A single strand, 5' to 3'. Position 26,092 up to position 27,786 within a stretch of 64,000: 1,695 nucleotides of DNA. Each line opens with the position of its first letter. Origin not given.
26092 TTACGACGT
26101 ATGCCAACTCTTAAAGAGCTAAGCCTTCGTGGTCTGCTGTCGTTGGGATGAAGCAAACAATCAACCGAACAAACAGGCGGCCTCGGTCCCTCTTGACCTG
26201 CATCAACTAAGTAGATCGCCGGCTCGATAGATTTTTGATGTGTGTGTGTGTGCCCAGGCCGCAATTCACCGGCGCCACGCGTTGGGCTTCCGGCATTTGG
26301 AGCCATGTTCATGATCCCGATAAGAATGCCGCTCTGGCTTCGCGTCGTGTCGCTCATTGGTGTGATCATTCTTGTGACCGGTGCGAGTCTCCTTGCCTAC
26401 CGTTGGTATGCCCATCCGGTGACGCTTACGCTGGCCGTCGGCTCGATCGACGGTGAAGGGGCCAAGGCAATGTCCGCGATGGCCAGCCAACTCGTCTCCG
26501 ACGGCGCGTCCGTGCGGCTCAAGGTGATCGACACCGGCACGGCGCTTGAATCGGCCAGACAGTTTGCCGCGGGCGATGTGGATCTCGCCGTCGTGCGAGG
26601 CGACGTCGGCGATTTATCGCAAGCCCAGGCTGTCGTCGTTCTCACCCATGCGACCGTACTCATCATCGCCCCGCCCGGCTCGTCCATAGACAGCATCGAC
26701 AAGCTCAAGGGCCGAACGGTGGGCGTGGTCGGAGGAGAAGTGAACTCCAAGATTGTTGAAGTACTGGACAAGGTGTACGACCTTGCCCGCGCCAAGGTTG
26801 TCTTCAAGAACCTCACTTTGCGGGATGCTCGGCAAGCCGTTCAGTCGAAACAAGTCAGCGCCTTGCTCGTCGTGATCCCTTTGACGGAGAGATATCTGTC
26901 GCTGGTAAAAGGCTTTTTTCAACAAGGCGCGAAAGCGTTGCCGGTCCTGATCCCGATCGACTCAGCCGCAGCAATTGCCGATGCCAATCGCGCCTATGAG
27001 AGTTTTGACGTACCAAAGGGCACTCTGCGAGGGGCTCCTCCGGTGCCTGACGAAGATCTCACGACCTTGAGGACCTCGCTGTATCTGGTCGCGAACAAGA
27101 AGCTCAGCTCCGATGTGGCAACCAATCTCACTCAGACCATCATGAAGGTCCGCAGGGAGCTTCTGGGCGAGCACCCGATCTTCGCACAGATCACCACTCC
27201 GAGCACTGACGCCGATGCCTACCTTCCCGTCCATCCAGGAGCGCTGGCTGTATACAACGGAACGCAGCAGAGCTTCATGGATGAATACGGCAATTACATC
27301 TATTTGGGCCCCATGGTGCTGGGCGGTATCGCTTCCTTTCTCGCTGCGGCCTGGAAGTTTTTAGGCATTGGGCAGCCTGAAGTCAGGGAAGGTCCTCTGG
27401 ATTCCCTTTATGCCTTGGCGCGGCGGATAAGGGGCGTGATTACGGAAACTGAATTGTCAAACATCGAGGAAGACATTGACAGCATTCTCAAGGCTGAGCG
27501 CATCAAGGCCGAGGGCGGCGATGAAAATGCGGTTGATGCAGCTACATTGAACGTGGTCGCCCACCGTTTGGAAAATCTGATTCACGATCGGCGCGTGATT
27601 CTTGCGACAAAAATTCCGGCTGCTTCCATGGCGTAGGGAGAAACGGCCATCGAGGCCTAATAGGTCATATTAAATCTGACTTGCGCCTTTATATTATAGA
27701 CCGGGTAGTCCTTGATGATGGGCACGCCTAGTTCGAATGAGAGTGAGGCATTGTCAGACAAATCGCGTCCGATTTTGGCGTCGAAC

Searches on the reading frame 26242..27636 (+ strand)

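Call 83: search_protein_families(library=pfam, proteins=[window:26242-27636:+], max_evalue=0.00001)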
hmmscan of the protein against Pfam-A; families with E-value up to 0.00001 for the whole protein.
window:26242-27636:+ (464 aa): 1 family
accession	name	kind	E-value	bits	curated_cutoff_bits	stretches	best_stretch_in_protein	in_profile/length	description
PF16868.10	NMT1_3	-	6.2e-15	56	27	1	76-338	16-285/289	NMT1-like family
